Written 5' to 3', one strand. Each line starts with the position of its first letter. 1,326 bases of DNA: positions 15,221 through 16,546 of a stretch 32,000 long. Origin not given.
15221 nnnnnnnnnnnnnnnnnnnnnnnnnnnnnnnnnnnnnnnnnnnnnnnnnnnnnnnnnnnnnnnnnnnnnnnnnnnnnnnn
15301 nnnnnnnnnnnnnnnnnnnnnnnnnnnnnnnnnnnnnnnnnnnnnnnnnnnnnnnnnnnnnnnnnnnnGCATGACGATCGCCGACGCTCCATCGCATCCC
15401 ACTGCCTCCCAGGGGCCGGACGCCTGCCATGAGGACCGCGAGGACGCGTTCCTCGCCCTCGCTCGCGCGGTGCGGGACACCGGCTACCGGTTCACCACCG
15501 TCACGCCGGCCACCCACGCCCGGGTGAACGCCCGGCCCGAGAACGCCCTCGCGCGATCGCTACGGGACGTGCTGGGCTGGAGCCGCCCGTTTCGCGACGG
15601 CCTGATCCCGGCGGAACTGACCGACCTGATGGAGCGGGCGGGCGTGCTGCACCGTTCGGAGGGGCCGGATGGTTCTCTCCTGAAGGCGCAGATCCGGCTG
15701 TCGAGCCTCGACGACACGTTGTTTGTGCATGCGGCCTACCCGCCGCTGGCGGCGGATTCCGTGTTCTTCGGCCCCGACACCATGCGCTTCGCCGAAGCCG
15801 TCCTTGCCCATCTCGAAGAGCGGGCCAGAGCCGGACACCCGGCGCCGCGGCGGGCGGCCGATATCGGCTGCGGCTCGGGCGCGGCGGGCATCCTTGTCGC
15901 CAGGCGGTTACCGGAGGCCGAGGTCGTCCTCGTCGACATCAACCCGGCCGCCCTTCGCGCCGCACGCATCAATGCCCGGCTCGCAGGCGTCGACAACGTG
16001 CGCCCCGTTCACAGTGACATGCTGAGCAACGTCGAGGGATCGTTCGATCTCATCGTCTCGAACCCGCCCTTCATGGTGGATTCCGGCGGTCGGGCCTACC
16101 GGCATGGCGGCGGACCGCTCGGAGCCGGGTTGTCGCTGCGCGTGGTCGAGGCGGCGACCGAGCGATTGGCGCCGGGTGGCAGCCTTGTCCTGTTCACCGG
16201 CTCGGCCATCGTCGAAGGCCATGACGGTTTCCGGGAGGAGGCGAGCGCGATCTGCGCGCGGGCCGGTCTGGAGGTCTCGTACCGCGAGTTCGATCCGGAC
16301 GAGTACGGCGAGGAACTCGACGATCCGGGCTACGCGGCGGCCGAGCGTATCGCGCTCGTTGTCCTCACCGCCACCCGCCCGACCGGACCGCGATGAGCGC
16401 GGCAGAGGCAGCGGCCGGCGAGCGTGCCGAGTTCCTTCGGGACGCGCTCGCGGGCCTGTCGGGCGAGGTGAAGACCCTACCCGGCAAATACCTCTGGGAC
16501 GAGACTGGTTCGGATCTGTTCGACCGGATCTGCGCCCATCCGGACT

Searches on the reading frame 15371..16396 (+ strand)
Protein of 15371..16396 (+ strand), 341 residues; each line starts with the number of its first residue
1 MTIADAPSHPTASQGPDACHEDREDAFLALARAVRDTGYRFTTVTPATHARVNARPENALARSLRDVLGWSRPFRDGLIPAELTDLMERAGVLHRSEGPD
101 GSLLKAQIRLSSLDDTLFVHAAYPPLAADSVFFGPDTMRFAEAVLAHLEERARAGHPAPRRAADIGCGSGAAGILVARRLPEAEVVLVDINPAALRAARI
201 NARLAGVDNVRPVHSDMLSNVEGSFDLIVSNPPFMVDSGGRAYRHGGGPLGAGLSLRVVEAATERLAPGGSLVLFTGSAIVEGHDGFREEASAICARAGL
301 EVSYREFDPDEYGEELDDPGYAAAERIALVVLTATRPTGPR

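Call 3: search_protein_families(library=pfam, proteins=[window:15371-16396:+], max_evalue=0.01)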
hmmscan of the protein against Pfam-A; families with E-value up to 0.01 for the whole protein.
window:15371-16396:+ (341 aa): 16 families
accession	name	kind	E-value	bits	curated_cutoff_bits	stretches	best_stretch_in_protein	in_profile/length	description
PF05175.20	MTS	-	6.8e-22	78.3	23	1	145-274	24-138/170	Methyltransferase small domain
PF13847.12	Methyltransf_31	-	2.7e-13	50.3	27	1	163-233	8-83/145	Methyltransferase domain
PF13649.12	Methyltransf_25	-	1.1e-11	45.7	27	1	163-231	2-71/97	Methyltransferase domain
PF08242.18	Methyltransf_12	-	4.1e-10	40.7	30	1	164-231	2-72/98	Methyltransferase domain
PF06325.19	PrmA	-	4.7e-08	33.3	22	1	144-231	151-233/296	Ribosomal protein L11 methyltransferase (PrmA)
PF08241.18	Methyltransf_11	-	2.6e-07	31.6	21.2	1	164-231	2-67/95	Methyltransferase domain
PF01170.24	UPF0020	-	2.2e-05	24.7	22.3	1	181-234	75-131/197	RMKL-like, methyltransferase domain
PF13489.12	Methyltransf_23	-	0.00042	20.5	27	1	143-231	7-88/164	Methyltransferase domain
PF03602.21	Cons_hypoth95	-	0.00091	19.4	24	1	161-237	44-126/182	Conserved hypothetical protein 95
PF02390.23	Methyltransf_4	-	0.00093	19.1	24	1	163-220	6-63/173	Putative methyltransferase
PF18821.6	LPD7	-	0.002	18.5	27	0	281-310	56-83/92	Large polyvalent protein-associated domain 7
PF12847.13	Methyltransf_18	-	0.0043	17.5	27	1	159-228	15-86/151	Methyltransferase domain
PF25181.1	Phage_Bbp19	-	0.0046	17.2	25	0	130-160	3-29/61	Bbp19-like phage protein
PF02475.24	TRM5-TYW2_MTfase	-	0.0048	17.3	28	1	164-230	42-110/164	TRM5/TYW2 methyltransferase domain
PF02527.21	GidB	-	0.0066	16.2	27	0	161-230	51-121/184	rRNA small subunit methyltransferase G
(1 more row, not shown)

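Call 4: search_protein_families(library=ncbifam, proteins=[window:15371-16396:+], max_evalue=0.01)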
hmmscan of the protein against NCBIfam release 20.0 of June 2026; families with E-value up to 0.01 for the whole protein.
window:15371-16396:+ (341 aa): 42 families (the best 25 are shown)
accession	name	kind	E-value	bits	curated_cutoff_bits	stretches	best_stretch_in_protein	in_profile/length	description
TIGR03534.1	RF_mod_PrmC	equivalog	3.3e-23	82.4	199.1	1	135-235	71-167/253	peptide chain release factor N(5)-glutamine methyltransferase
TIGR00536.1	hemK_fam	subfamily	3.3e-18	65.8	115.5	1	158-235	115-193/286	HemK family protein methyltransferase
TIGR03533.1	L3_gln_methyl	equivalog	2.9e-17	62.9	229.7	1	156-236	119-201/284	50S ribosomal protein L3 N(5)-glutamine methyltransferase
NF011529.0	PRK14968.1-3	equivalog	7.5e-17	61.4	162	1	161-275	37-155/198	putative methyltransferase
NF007023.0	PRK09489.1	equivalog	1.8e-13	50.4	295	1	163-235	201-272/342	16S rRNA (guanine(1207)-N(2))-methyltransferase RsmC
TIGR00537.1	hemK_rel_arch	hypoth_equivalog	4.8e-12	45.9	87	1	161-277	22-141/179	HemK2/MTQ2 family protein methyltransferase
TIGR03704.1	PrmC_rel_meth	equivalog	3.2e-11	43.1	248.8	1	155-279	83-219/251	putative protein N(5)-glutamine methyltransferase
NF011530.0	PRK14968.1-4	equivalog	1.3e-10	41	243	1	160-278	41-159/202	putative methyltransferase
TIGR02072.1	BioC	equivalog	5.7e-09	36.1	184.95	1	142-231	21-104/244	malonyl-ACP O-methyltransferase BioC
NF002421.0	PRK01544.1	equivalog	3.7e-08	32.5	567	1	164-237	144-219/524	bifunctional peptide chain release factor N(5)-glutamine methyltransferase PrmC/tRNA (guanosine(46)-N7)-methyltransferase TrmB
TIGR00406.1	prmA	equivalog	5.4e-08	32.6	183.15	1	160-231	161-232/288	50S ribosomal protein L11 methyltransferase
NF011527.0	PRK14968.1-1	equivalog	1.3e-07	31.5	242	1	156-237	32-106/192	putative methyltransferase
TIGR02469.1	CbiT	equivalog_domain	1.4e-07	31.8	78.3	1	161-218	22-79/124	precorrin-6Y C5,15-methyltransferase (decarboxylating) subunit CbiT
NF010703.0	PRK14103.1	equivalog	1e-06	28.4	320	1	151-211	22-85/256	trans-aconitate 2-methyltransferase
NF041536.1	ArsM_DUF2284_UU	exception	1.9e-06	26.5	575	1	162-232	80-153/459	arsenite methyltransferase/DUF2284 domain selenoprotein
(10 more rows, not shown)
